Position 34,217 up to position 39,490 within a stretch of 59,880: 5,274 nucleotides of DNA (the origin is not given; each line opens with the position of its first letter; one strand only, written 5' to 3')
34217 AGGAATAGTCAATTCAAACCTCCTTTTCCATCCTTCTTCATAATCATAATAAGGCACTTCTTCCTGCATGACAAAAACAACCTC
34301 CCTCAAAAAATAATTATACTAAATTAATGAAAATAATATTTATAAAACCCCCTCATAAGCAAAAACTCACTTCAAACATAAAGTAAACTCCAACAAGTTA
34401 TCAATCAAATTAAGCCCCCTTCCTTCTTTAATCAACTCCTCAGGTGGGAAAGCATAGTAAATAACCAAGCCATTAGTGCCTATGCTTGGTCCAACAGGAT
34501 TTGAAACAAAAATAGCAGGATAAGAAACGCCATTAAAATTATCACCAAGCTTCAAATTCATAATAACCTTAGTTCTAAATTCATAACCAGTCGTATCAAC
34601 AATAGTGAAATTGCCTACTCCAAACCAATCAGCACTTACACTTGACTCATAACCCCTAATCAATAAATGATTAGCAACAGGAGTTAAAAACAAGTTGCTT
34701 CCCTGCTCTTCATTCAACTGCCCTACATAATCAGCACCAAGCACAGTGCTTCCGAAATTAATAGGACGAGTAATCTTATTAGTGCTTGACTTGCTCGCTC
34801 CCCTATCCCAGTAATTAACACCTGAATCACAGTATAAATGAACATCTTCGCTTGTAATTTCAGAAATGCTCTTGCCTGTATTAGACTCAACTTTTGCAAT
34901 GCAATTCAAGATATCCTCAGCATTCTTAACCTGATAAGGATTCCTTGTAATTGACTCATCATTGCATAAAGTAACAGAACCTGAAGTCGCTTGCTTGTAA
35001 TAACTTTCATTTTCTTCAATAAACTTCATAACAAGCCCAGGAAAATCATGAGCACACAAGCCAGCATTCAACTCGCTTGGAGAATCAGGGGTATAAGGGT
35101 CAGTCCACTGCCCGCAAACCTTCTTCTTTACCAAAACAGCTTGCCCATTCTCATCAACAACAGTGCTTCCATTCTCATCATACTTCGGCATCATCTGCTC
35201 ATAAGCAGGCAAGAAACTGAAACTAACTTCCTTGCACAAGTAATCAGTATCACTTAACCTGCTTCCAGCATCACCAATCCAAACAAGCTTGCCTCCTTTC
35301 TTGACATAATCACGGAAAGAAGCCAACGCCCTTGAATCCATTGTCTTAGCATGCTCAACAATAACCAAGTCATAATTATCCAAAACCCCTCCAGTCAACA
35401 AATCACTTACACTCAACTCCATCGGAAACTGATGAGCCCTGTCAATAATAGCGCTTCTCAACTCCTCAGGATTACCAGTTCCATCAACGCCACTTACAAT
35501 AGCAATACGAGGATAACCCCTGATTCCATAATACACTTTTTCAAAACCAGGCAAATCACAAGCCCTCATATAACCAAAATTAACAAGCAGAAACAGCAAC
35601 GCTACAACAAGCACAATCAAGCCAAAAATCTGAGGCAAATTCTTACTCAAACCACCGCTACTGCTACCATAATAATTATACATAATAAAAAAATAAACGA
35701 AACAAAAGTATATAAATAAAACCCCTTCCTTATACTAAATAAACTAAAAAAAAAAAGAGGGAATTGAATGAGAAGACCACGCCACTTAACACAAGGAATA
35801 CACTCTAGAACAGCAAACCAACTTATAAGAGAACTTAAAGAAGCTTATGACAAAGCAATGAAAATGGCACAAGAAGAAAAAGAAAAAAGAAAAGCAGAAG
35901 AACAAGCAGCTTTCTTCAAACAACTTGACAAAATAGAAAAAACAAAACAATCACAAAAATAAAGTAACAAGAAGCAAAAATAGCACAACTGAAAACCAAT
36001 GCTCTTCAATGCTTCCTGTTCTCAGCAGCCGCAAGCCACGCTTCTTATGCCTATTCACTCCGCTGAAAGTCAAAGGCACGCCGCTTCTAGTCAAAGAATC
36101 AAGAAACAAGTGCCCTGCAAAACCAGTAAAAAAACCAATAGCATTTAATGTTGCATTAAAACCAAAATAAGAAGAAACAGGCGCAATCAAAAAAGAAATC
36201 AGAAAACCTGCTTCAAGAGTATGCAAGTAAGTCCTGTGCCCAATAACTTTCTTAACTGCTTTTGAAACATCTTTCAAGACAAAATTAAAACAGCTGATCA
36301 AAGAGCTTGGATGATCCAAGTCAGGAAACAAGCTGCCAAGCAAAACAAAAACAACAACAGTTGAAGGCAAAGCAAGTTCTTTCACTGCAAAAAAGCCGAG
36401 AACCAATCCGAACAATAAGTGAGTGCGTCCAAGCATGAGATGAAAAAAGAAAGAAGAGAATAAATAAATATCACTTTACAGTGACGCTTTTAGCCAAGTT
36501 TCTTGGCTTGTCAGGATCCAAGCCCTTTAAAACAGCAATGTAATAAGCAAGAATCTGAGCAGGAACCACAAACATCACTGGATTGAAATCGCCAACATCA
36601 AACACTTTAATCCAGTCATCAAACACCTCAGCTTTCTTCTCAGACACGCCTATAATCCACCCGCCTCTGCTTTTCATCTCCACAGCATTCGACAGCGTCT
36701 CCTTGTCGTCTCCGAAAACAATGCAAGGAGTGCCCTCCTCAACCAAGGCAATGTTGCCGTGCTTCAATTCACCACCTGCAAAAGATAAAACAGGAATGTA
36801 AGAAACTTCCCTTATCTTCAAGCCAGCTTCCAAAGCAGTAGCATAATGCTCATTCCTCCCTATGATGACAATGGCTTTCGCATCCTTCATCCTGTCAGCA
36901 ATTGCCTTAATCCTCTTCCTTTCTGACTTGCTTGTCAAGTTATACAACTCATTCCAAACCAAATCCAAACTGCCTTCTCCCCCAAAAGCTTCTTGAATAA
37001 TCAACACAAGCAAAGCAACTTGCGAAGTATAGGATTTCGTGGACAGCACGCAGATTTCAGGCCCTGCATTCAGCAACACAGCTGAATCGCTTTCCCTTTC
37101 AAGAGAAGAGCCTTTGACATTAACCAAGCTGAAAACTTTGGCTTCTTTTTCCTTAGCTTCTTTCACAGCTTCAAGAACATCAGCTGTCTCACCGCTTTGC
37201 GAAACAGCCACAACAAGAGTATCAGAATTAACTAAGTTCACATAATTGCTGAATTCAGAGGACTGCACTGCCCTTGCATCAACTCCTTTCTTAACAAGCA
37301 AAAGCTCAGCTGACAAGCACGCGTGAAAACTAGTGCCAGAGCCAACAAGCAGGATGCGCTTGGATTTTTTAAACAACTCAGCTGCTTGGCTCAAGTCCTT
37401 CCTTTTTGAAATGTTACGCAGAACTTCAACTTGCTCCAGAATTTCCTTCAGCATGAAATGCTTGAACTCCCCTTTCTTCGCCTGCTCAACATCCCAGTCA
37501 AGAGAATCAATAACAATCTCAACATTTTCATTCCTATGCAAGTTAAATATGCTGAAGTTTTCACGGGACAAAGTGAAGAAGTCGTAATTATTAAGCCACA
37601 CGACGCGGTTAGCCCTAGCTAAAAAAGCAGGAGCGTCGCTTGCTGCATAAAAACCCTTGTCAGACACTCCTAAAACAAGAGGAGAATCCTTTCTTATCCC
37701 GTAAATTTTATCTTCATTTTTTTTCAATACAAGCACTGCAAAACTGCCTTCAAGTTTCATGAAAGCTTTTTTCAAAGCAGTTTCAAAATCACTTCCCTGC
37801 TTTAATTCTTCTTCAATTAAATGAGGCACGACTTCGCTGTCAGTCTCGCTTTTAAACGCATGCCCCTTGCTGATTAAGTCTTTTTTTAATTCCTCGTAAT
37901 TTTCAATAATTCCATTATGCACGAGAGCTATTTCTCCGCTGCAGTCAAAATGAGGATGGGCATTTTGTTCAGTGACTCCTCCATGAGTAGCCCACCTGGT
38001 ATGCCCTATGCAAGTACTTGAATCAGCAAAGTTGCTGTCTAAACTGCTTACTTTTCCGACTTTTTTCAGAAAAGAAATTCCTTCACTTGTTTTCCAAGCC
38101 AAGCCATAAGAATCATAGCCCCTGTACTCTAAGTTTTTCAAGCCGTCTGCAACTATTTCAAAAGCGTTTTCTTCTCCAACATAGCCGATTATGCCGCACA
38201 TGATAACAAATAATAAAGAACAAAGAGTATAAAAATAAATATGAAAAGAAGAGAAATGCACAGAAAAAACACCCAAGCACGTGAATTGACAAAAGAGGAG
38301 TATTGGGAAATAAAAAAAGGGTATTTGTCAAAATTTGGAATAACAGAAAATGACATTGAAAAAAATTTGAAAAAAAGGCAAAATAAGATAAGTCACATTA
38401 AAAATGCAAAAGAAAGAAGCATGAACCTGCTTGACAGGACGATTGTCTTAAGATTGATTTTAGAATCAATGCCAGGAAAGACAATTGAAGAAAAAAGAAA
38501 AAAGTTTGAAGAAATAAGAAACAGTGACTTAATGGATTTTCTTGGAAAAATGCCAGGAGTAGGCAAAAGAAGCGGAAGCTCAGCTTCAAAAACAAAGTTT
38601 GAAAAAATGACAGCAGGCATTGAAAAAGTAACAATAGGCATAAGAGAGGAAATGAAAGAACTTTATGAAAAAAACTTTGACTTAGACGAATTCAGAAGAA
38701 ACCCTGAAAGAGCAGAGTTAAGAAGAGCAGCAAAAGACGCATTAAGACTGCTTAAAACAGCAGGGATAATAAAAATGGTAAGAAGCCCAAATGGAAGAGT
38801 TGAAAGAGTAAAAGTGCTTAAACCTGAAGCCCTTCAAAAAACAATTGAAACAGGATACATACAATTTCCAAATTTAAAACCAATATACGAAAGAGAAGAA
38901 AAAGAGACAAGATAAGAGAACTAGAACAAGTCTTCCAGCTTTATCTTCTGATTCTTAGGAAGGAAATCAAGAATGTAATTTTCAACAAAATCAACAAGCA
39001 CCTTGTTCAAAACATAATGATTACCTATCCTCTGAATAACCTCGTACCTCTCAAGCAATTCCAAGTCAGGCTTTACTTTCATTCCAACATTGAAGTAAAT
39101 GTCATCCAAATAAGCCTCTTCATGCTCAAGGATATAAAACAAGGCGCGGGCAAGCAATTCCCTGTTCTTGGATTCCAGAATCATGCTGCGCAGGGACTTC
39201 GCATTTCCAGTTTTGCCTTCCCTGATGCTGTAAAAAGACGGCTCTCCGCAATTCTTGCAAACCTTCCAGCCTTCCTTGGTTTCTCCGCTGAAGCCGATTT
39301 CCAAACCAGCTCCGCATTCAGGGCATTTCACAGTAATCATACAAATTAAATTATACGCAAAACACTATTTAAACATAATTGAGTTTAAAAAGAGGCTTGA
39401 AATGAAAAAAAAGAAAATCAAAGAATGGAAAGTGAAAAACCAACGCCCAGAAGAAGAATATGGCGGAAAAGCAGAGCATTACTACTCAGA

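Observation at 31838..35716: Tandem triplet of signal-anchored 'YY - TM - C-x-x-P-G' paralogues: candidate undescribed cell-surface module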

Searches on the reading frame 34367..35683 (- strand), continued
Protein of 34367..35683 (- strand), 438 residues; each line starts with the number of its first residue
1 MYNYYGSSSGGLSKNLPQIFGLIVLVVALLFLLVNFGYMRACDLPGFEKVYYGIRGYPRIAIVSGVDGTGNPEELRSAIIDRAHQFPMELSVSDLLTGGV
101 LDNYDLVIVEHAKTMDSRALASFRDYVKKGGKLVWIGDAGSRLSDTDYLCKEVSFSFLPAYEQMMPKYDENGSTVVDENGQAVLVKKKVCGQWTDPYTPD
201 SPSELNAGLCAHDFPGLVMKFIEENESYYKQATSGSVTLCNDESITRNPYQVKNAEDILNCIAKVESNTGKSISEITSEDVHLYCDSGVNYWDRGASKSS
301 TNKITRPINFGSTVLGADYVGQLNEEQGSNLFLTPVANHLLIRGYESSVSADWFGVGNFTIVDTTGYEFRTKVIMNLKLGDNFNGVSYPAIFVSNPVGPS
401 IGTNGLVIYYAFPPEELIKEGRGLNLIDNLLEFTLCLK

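Call 57: search_solved_structures(query=A3, max_evalue=10, show_alignments=3)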
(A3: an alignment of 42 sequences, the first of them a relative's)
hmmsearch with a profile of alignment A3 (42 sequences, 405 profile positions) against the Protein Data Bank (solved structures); distinct sequences matched with E-value up to 10: 2.
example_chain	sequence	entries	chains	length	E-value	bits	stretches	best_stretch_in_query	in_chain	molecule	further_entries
8c0v_A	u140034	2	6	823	0.73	11.7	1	48-104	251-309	Peroxisomal ATPase PEX1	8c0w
7atb_A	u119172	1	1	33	5.7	8.7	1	15-36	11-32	Tumor necrosis factor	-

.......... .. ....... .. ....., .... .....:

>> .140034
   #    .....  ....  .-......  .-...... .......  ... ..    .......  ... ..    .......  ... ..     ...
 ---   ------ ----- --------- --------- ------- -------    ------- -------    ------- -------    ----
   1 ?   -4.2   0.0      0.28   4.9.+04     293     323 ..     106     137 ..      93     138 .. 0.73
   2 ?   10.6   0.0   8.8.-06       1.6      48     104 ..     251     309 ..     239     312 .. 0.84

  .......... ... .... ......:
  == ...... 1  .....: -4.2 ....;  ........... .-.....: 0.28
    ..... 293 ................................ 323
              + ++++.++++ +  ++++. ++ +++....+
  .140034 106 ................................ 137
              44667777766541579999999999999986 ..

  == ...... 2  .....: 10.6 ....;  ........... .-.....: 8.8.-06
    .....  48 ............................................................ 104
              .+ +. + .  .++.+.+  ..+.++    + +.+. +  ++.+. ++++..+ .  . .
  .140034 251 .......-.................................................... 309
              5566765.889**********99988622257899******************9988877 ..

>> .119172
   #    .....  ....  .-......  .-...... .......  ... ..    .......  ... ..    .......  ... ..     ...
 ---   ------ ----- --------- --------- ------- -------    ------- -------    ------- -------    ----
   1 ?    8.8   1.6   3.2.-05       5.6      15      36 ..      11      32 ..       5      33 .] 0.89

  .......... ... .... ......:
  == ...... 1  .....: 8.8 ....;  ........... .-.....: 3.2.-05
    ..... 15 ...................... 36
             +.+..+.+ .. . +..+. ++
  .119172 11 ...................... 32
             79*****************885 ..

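Call 59: find_encoding_contigs(protein=P0018, flank=6000, max_places=2)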
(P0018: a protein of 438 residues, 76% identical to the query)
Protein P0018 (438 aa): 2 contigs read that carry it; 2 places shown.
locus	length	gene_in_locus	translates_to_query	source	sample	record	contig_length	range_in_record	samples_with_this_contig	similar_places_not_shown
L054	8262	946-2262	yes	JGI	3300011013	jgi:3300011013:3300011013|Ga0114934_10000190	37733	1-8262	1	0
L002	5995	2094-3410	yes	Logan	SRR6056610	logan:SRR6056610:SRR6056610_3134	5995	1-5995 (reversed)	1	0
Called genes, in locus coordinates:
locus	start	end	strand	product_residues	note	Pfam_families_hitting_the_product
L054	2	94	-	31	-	?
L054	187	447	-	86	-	-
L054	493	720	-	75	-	-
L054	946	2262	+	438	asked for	-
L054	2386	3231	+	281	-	-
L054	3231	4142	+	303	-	-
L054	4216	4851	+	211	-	-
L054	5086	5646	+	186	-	PF00383:dCMP_cyt_deam_1, PF14437:MafB19-deam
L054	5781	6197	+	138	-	-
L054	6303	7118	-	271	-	-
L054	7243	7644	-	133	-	-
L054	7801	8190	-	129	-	PF07790:Pilin_N (weak)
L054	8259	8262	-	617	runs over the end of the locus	-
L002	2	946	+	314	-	?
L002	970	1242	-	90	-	-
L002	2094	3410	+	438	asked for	-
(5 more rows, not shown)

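Call 60: find_encoding_contigs(protein=P0051, flank=6000, max_places=2)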
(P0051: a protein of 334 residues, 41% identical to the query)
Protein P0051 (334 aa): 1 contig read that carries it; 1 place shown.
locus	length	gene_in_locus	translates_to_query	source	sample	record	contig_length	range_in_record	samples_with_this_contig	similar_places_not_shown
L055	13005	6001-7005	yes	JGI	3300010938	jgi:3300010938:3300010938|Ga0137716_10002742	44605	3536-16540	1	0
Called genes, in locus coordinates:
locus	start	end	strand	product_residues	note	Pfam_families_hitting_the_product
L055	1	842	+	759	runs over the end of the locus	-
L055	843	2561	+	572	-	-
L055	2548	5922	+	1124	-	-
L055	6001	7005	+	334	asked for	-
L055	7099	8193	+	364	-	PF01702:TGT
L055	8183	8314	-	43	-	-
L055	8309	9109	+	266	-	-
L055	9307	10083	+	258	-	-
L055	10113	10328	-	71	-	-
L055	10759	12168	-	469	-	-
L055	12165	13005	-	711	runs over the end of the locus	PF10633:NPCBM_assoc (faint)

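Call 72: search_protein_families(library=pfam, proteins=[L045:6959-7726:-, L045:7965-9128:-, L045:9171-10610:+, L049:5241-5867:+, L049:6944-7354:+, L049:7404-7937:+, L049:7934-8983:-, L049:8980-9942:-, L033:7071-8081:+, L035:6981-7748:-], max_evalue=0.001)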
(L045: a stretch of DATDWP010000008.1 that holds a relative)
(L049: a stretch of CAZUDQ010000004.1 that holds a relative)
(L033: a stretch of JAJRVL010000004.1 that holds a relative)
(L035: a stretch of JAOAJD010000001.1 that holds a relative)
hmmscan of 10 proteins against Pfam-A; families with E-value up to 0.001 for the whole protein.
L045:6959-7726:- (255 aa): 0 families

L045:7965-9128:- (387 aa): 1 family
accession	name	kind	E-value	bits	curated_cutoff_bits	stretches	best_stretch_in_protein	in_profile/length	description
PF01702.25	TGT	-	7.3e-132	440.2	26.3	1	41-383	2-345/357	Queuine tRNA-ribosyltransferase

L045:9171-10610:+ (479 aa): 2 families
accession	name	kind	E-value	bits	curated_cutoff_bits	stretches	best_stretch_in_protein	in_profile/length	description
PF00883.26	Peptidase_M17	-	1.2e-100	337.3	25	1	165-471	2-308/310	Cytosol aminopeptidase family, catalytic domain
PF02789.23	Peptidase_M17_N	-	1.2e-10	41.8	23.4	1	61-130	53-128/129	Cytosol aminopeptidase family, N-terminal domain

L049:5241-5867:+ (208 aa): 2 families
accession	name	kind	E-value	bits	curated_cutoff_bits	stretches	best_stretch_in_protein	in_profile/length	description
PF02080.26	TrkA_C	-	1.1e-12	48.1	27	1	134-199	5-69/71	TrkA-C domain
PF01895.24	PhoU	-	4.5e-11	43.4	23.5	1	25-109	1-89/89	PhoU domain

L049:6944-7354:+ (136 aa): 0 families

L049:7404-7937:+ (177 aa): 0 families

L049:7934-8983:- (349 aa): 1 family
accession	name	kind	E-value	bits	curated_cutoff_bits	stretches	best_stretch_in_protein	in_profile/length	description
PF02784.22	Orn_Arg_deC_N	-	1.9e-15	57.3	23.4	1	38-242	32-247/247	Pyridoxal-dependent decarboxylase, pyridoxal binding domain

L049:8980-9942:- (320 aa): 1 family
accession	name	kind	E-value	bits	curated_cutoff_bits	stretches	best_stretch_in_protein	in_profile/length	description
PF01916.23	DS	-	2.5e-97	326.1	27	1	24-304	1-284/288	Deoxyhypusine synthase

L033:7071-8081:+ (336 aa): 0 families

L035:6981-7748:- (255 aa): 1 family
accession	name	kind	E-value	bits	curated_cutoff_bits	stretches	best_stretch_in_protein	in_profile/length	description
PF02535.28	Zip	-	7.3e-45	154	35.1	2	100-248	168-322/323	ZIP Zinc transporter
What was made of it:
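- Tried and rejected: Their neighbours are housekeeping genes: TGT, M17 peptidase, deoxyhypusine synthase and a ZIP transporter (call 72).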

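Call 74: search_protein_families(library=pfam, proteins=[L021:3634-5019:+, L024:3788-5071:+, L025:816-2240:+, L012:3946-4407:+, L007:2890-3531:+], max_evalue=0.001)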
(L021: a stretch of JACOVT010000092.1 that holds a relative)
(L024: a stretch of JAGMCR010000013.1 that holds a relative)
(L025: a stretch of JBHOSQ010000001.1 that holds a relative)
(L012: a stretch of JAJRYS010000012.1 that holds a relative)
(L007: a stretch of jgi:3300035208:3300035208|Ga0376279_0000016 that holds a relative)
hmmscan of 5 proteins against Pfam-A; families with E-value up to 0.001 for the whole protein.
L021:3634-5019:+ (461 aa): 7 families
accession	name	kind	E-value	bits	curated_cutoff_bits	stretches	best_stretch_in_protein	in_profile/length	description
PF00483.29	NTP_transferase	-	9.6e-17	61.8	21.2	1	21-225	3-218/245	Nucleotidyl transferase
PF00132.30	Hexapep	-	2.3e-16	59.2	27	2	275-307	2-34/36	Bacterial transferase hexapeptide (six repeats)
PF12804.13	NTP_transf_3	-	3.8e-14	53.6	27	1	20-150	1-127/160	MobA-like NTP transferase domain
PF25084.1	LbH_EIF2B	-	7.6e-10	39.2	54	1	263-340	10-86/105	EIF2B subunit epsilon LbH domain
PF14602.12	Hexapep_2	-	1.9e-05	24.7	27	0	385-411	2-26/34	Hexapeptide repeat of succinyl-transferase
PF01128.25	IspD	-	4.1e-05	23.9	27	1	21-150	4-132/221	2-C-methyl-D-erythritol 4-phosphate cytidylyltransferase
PF02348.25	CTP_transf_3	-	9.4e-05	22.7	22.6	1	27-97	9-74/217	Cytidylyltransferase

L024:3788-5071:+ (427 aa): 4 families
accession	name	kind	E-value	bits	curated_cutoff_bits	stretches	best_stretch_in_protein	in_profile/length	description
PF00483.29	NTP_transferase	-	1.7e-14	54.4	21.2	1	3-207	2-226/245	Nucleotidyl transferase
PF00132.30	Hexapep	-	4.3e-12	45.6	27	1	355-385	1-31/36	Bacterial transferase hexapeptide (six repeats)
PF25084.1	LbH_EIF2B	-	1.5e-11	44.7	54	1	233-310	8-85/105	EIF2B subunit epsilon LbH domain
PF12804.13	NTP_transf_3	-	1.5e-05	25.6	27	1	3-100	1-95/160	MobA-like NTP transferase domain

L025:816-2240:+ (474 aa): 5 families
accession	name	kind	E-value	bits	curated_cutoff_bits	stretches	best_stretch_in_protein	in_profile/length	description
PF00132.30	Hexapep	-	3.3e-16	58.6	27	1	402-436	1-35/36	Bacterial transferase hexapeptide (six repeats)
PF00483.29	NTP_transferase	-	8.6e-15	55.4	21.2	1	50-254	2-226/245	Nucleotidyl transferase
PF25084.1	LbH_EIF2B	-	1.6e-11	44.5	54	1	281-356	9-84/105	EIF2B subunit epsilon LbH domain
PF12804.13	NTP_transf_3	-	1.6e-07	32.1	27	1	50-160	1-110/160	MobA-like NTP transferase domain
PF24894.1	Hexapep_GlmU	-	0.00058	20.4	23.3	0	287-339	34-86/104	GlmU-like, C-terminal hexapeptide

L012:3946-4407:+ (153 aa): 1 family
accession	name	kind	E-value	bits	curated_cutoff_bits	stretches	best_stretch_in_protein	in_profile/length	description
PF06695.16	Sm_multidrug_ex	-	5e-34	117.9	30.7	1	23-139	1-120/121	Putative small multi-drug export protein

L007:2890-3531:+ (213 aa): 1 family
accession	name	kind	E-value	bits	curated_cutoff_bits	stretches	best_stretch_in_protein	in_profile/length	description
PF05552.17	MS_channel_1st_1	-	8.2e-07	29.3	22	1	6-51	4-49/50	Mechanosensitive ion channel, conserved TM helix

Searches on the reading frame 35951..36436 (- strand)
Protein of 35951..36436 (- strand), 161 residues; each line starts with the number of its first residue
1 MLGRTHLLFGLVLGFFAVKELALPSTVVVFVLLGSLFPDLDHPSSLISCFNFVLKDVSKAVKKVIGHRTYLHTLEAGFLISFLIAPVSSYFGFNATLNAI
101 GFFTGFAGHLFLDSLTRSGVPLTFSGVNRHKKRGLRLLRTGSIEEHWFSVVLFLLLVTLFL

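Call 33: search_protein_families(library=pfam, proteins=[window:35951-36436:-], max_evalue=0.01)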
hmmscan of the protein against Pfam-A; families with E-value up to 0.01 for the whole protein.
window:35951-36436:- (161 aa): 2 families
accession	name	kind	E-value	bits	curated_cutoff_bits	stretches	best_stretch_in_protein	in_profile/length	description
PF04307.19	YdjM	-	4.2e-21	75.6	29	1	1-136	1-129/176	YdjM inner membrane protein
PF00882.24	Zn_dep_PLPC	-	0.0055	17.1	26.8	1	31-116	29-96/167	Zinc dependent phospholipase C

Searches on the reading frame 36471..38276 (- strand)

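Call 33: search_protein_families(library=pfam, proteins=[window:36471-38276:-], max_evalue=0.01)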
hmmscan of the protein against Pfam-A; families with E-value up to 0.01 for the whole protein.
window:36471-38276:- (601 aa): 5 families
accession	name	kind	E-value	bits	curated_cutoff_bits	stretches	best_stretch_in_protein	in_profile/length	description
PF01380.27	SIS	-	8.1e-40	136.1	25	2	302-426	2-128/131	SIS domain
PF13522.11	GATase_6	-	7.1e-21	75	27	1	86-214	10-130/130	Glutamine amidotransferase domain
PF13537.11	GATase_7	-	8.4e-19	68.2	25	1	102-220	9-123/123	Glutamine amidotransferase domain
PF13580.11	SIS_2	-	2.5e-05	24.8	27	1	333-384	86-136/138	SIS domain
PF13230.11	GATase_4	-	0.001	18.5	23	1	85-160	70-143/272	Glutamine amidotransferases class-II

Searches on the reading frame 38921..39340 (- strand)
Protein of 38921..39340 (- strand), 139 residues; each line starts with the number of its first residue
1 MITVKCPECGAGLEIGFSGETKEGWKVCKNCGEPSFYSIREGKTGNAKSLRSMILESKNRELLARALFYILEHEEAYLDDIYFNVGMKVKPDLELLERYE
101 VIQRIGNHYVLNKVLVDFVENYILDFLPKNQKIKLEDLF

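Call 33: search_protein_families(library=pfam, proteins=[window:38921-39340:-], max_evalue=0.01)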
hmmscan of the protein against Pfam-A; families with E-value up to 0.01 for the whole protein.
window:38921-39340:- (139 aa): 2 families
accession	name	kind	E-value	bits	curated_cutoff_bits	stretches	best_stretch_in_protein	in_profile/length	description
PF13248.11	Zn_ribbon_3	-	1.4e-05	24.8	27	0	22-33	13-24/26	zinc-ribbon domain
PF13240.11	Zn_Ribbon_1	-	0.0041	17.3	25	0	22-34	10-22/23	zinc-ribbon domain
